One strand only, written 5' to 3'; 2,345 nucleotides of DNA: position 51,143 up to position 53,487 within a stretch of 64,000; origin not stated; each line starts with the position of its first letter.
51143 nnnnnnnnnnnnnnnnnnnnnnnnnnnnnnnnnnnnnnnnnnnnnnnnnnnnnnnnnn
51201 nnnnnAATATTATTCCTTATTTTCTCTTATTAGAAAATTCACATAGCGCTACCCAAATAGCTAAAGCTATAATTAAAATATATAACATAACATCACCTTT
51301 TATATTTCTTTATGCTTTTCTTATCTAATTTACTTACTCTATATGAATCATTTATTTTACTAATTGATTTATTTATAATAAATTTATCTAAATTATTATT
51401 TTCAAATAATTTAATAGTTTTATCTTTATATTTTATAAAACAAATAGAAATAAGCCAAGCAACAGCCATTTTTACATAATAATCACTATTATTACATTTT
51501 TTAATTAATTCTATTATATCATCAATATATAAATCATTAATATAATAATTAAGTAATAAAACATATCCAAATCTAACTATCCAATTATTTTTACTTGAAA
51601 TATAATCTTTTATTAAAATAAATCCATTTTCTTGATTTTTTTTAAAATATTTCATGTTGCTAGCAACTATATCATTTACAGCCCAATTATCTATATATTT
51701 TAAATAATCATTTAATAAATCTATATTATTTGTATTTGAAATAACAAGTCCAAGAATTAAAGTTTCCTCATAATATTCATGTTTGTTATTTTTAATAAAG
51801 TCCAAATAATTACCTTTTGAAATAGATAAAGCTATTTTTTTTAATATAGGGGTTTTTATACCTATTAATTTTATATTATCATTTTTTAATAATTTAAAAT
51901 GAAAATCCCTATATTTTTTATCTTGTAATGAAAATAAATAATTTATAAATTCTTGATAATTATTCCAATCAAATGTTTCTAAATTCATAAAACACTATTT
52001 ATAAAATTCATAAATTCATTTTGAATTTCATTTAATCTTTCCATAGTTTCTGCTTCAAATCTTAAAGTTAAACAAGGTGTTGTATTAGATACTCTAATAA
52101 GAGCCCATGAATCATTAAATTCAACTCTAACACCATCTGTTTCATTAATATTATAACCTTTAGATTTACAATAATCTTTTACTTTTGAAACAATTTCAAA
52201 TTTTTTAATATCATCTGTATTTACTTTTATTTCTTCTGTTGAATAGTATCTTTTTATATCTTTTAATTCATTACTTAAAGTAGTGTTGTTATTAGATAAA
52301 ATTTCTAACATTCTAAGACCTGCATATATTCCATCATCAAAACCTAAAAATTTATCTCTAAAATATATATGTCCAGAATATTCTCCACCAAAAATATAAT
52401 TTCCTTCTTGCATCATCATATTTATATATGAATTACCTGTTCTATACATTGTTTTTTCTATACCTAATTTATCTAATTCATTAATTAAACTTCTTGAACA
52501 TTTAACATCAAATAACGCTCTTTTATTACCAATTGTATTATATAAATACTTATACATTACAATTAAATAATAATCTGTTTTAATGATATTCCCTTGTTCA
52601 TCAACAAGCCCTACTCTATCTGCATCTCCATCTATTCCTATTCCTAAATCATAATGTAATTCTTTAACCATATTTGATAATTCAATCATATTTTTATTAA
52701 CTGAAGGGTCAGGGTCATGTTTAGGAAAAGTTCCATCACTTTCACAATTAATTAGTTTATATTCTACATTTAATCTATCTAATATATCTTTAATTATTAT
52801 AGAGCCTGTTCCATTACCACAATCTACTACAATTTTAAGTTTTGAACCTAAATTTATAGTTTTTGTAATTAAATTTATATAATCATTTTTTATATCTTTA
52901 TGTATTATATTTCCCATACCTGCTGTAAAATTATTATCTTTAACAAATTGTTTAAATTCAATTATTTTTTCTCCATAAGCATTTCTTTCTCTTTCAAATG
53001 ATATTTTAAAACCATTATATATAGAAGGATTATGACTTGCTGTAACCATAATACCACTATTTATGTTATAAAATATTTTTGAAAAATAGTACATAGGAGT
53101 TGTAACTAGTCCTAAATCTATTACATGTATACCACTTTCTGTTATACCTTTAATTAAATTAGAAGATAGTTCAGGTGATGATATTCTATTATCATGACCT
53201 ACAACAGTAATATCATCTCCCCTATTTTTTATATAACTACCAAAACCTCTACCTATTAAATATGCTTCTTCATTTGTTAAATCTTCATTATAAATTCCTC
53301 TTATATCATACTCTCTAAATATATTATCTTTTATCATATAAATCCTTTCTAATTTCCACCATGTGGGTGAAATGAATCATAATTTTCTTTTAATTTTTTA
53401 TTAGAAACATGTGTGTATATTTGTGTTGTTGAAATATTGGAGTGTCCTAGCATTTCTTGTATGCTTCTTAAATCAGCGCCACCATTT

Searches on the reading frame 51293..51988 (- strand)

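Call 32: search_protein_families(library=pfam, proteins=[window:51293-51988:-], max_evalue=0.001)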
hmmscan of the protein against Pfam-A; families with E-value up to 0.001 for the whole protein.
window:51293-51988:- (231 aa): 1 family
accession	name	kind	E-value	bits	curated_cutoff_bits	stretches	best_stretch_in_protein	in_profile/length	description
PF08713.17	DNA_alkylation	-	1.1e-10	42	21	1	31-199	21-198/213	DNA alkylation repair enzyme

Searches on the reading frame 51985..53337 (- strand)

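Call 32: search_protein_families(library=pfam, proteins=[window:51985-53337:-], max_evalue=0.001)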
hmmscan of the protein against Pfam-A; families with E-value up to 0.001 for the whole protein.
window:51985-53337:- (450 aa): 4 families
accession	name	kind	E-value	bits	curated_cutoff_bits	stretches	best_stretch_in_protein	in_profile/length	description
PF02878.22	PGM_PMM_I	-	7e-32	110.4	22.5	1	5-115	2-114/138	Phosphoglucomutase/phosphomannomutase, alpha/beta/alpha domain I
PF02879.22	PGM_PMM_II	-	3.2e-26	92.3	29.3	1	152-249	2-103/103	Phosphoglucomutase/phosphomannomutase, alpha/beta/alpha domain II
PF02880.22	PGM_PMM_III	-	6.1e-22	78.4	20.7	1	254-364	2-115/115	Phosphoglucomutase/phosphomannomutase, alpha/beta/alpha domain III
PF00408.26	PGM_PMM_IV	-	1.7e-09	38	23.1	1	369-443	1-66/68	Phosphoglucomutase/phosphomannomutase, C-terminal domain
